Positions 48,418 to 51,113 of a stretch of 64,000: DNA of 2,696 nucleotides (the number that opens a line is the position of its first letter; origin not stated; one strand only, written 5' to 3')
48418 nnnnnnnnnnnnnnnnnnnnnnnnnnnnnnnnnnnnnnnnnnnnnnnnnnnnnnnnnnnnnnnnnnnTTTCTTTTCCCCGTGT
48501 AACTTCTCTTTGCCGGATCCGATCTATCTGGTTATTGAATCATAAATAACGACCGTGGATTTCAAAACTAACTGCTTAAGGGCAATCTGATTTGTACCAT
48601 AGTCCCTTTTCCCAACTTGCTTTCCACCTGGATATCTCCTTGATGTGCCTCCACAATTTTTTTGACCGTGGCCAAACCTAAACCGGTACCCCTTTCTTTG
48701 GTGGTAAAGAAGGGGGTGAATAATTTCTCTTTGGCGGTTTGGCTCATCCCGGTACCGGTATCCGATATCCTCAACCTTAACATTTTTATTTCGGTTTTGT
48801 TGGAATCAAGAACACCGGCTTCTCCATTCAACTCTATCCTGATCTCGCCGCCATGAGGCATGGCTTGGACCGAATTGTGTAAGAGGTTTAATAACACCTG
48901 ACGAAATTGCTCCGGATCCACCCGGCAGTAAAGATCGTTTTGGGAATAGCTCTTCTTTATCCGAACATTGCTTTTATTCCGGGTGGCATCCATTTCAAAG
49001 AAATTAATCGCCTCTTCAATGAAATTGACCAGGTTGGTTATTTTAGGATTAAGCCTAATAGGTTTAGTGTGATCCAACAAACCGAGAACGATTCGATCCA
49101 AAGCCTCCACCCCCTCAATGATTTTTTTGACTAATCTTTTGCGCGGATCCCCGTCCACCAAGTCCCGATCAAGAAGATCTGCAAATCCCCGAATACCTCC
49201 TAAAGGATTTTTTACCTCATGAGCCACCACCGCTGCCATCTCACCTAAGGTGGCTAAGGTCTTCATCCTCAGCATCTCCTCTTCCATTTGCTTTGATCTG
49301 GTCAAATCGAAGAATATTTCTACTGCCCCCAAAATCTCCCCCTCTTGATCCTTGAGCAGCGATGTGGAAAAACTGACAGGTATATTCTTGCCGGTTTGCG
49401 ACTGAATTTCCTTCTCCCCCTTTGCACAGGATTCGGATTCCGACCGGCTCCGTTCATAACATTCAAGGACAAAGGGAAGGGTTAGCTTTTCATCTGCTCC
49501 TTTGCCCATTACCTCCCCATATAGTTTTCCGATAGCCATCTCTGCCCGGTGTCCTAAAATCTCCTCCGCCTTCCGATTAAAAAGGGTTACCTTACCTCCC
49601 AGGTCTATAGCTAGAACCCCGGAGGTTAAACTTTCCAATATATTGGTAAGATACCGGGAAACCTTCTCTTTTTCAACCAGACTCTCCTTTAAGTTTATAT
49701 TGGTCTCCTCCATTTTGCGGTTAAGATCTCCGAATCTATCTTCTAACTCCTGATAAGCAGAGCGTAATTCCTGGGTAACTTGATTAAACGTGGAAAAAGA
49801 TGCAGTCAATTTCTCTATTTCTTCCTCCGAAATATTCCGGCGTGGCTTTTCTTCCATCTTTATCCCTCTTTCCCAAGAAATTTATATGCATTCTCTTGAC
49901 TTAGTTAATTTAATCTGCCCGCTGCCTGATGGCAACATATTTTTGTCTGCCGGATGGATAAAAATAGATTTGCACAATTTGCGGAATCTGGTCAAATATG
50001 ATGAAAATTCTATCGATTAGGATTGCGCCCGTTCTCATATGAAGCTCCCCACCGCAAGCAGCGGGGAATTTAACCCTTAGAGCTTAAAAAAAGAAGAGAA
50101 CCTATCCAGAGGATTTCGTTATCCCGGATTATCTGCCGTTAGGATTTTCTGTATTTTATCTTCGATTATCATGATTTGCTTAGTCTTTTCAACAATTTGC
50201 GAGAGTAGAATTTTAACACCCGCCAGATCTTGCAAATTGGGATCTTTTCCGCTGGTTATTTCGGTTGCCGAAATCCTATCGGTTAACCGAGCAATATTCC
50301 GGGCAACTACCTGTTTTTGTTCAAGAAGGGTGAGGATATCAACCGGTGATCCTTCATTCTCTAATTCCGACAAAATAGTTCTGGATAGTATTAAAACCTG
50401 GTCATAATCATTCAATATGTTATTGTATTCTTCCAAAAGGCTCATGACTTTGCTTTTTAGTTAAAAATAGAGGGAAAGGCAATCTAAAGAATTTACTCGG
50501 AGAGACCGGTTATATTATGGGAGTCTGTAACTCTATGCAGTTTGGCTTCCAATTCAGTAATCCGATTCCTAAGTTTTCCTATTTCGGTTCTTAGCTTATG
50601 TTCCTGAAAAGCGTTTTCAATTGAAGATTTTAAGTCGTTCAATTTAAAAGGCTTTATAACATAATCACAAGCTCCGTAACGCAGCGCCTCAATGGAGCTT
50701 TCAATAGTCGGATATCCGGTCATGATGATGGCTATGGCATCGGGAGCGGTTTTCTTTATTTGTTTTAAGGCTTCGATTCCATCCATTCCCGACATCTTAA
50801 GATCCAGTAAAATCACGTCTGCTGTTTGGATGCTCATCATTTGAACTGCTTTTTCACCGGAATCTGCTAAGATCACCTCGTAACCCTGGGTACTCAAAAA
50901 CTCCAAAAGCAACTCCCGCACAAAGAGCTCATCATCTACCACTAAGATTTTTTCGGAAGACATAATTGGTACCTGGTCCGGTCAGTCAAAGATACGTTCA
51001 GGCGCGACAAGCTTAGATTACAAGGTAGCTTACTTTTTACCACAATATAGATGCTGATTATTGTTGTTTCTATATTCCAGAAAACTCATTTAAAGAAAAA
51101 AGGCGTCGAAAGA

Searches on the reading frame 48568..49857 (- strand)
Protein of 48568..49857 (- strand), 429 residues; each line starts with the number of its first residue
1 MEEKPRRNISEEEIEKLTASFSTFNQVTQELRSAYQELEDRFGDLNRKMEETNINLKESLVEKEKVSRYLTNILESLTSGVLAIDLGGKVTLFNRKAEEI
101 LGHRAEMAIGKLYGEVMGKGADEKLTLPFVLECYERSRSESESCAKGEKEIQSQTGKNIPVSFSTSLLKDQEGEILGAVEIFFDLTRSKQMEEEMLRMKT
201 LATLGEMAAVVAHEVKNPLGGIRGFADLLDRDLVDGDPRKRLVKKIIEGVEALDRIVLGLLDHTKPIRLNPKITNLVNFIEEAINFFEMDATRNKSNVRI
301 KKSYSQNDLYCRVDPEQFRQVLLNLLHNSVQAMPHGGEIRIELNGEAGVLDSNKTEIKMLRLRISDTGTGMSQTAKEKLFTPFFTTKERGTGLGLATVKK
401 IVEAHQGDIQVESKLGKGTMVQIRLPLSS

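Call 29: search_protein_families(library=pfam, proteins=[window:48568-49857:-], max_evalue=0.001)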
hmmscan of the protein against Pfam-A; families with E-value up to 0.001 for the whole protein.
window:48568-49857:- (429 aa): 7 families
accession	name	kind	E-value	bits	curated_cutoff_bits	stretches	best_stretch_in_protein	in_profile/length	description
PF02518.31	HATPase_c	-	2.3e-27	96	26.4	1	314-428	2-110/111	Histidine kinase-, DNA gyrase B-, and HSP90-like ATPase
PF00512.31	HisKA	-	7.5e-12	45.6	26.9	1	204-262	2-59/66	His Kinase A (phospho-acceptor) domain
PF00989.32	PAS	-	2.2e-11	44.2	22.6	1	71-179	4-107/113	PAS fold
PF08448.16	PAS_4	-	4.8e-07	30.4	23.1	1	74-189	1-109/110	PAS fold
PF13426.13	PAS_9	-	2.1e-06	28.4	27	1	81-186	4-102/103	PAS domain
PF13188.13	PAS_8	-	1.1e-05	25.6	21.8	1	70-115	3-45/65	PAS domain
PF24820.1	Diguanyl_cycl_sensor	-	0.00032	21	28.1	1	74-174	2-102/109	Diguanylate cyclase-like sensor domain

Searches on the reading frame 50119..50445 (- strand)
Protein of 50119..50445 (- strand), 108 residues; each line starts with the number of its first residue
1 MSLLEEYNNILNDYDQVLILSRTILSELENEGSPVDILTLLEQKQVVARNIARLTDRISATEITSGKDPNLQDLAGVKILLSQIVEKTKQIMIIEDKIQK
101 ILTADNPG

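Call 29: search_protein_families(library=pfam, proteins=[window:50119-50445:-], max_evalue=0.001)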
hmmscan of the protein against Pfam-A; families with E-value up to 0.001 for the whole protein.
window:50119-50445:- (108 aa): 0 families

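Call 62: search_protein_families(library=padloc, proteins=[window:50119-50445:-], max_evalue=0.01)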
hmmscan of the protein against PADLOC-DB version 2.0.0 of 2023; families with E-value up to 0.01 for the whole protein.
window:50119-50445:- (108 aa): 0 families

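Call 63: search_protein_families(library=ncbifam, proteins=[window:50119-50445:-], max_evalue=0.001)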
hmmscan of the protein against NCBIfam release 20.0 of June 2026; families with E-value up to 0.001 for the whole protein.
window:50119-50445:- (108 aa): 0 families

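Call 76: search_protein_families(library=pfam, proteins=[window:50119-50445:-], max_evalue=5)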
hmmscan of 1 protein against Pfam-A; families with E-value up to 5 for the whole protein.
window:50119-50445:- (108 aa): 2 families
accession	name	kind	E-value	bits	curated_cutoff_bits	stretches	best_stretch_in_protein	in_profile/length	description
PF15203.11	TMEM95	-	0.084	12.9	27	1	41-95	6-60/151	TMEM95 family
PF00435.27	Spectrin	-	0.15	13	29.9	0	3-62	2-61/105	Spectrin repeat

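Call 77: search_solved_structures(query=window:50119-50445:-, max_evalue=5)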
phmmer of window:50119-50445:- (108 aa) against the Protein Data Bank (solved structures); distinct sequences matched with E-value up to 5: 3.
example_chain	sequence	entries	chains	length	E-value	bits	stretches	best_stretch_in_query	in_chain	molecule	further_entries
7f0r_F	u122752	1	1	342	0.13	16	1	14-70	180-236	RNA polymerase sigma factor RpoS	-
7vf9_F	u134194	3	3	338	0.13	15.9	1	15-70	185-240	RNA polymerase sigma factor RpoS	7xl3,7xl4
2heo_A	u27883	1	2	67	1.3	12.8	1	20-73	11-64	Z-DNA binding protein 1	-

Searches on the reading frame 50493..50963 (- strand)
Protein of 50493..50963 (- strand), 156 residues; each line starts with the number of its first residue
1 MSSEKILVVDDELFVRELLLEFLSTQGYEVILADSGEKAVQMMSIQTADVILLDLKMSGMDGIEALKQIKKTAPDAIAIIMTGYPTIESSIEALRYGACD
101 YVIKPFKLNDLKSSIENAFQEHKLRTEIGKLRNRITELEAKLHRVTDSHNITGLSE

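Call 29: search_protein_families(library=pfam, proteins=[window:50493-50963:-], max_evalue=0.001)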
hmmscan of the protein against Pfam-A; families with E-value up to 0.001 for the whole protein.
window:50493-50963:- (156 aa): 1 family
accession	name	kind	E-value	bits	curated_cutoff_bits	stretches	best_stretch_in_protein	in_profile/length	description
PF00072.30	Response_reg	-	3.7e-28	98.3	30.2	1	6-115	1-110/111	Response regulator receiver domain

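Call 62: search_protein_families(library=padloc, proteins=[window:50493-50963:-], max_evalue=0.01)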
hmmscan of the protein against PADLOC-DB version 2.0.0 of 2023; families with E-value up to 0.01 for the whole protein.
window:50493-50963:- (156 aa): 3 families
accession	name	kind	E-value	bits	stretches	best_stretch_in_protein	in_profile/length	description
PDLC04055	PD-T4-6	-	6.5e-10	36.4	1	3-123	365-487/496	-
PDLC04725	PDC-M60B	-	8.4e-07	27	1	1-69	1-85/158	-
PDLC00405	SduA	-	4.9e-05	21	1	3-63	6-66/323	DUF4263 domain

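Call 63: search_protein_families(library=ncbifam, proteins=[window:50493-50963:-], max_evalue=0.001)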
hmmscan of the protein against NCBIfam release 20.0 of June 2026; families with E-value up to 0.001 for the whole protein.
window:50493-50963:- (156 aa): 104 families (the best 25 are shown)
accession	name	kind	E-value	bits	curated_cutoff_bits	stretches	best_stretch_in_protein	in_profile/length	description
NF008469.0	PRK11361.1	equivalog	7.6e-36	123.8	714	1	3-152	4-153/461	acetoacetate metabolism transcriptional regulator AtoC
NF053512.1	nitric_RR_NosR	exception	7.8e-29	100.9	400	1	6-145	1-141/422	response regulator c-di-GMP phosphodiesterase, NosR family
NF051870.1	NAssimRespRegNtrX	equivalog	5.3e-28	98.1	600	1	4-137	2-137/452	nitrogen assimilation response regulator NtrX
NF007689.0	PRK10365.1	equivalog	2.5e-26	92.5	760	1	5-121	7-123/441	sigma-54-dependent response regulator transcription factor ZraR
NF045505.1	RR_RssB_Pseudo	equivalog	3.9e-26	92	700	1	3-139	5-142/394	two-component system response regulator RssB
NF006900.1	PRK09390.1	equivalog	2.2e-24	86.1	255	1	2-147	2-152/203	response regulator FixJ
TIGR01818.1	ntrC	equivalog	2.7e-24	85.8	558.6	1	6-128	1-123/463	nitrogen regulation protein NR(I)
NF041946.1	LuxO_transreg_Vib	equivalog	5.7e-23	81.4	800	1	9-125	2-118/463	quorum-sensing sigma-54 dependent transcriptional regulator LuxO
TIGR02154.1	PhoB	equivalog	4.9e-22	78.3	296.2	1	3-150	2-151/226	phosphate regulon transcriptional regulator PhoB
NF045944.1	ResRegRpaBCyano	equivalog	1.1e-21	77.3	330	1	7-124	1-117/229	response regulator transcription factor RpaB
NF001965.0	PRK00742.1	subfamily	1.5e-21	77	293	1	4-131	4-130/357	chemotaxis-specific protein-glutamate methyltransferase CheB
NF040689.1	MtrAB_MtrA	equivalog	4.4e-21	75.2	300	1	6-147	1-140/219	MtrAB system response regulator MtrA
NF008176.1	PRK10923.1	equivalog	4.8e-21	74.9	620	1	2-123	2-123/469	nitrogen regulation protein NR(I)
NF053854.1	RespRegPhoBBctds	equivalog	2.2e-20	73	270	1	6-125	1-121/225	two-component system response regulator PhoB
NF009206.0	PRK12555.1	subfamily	2.4e-20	72.8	342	1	5-136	2-135/340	chemotaxis-specific protein-glutamate methyltransferase CheB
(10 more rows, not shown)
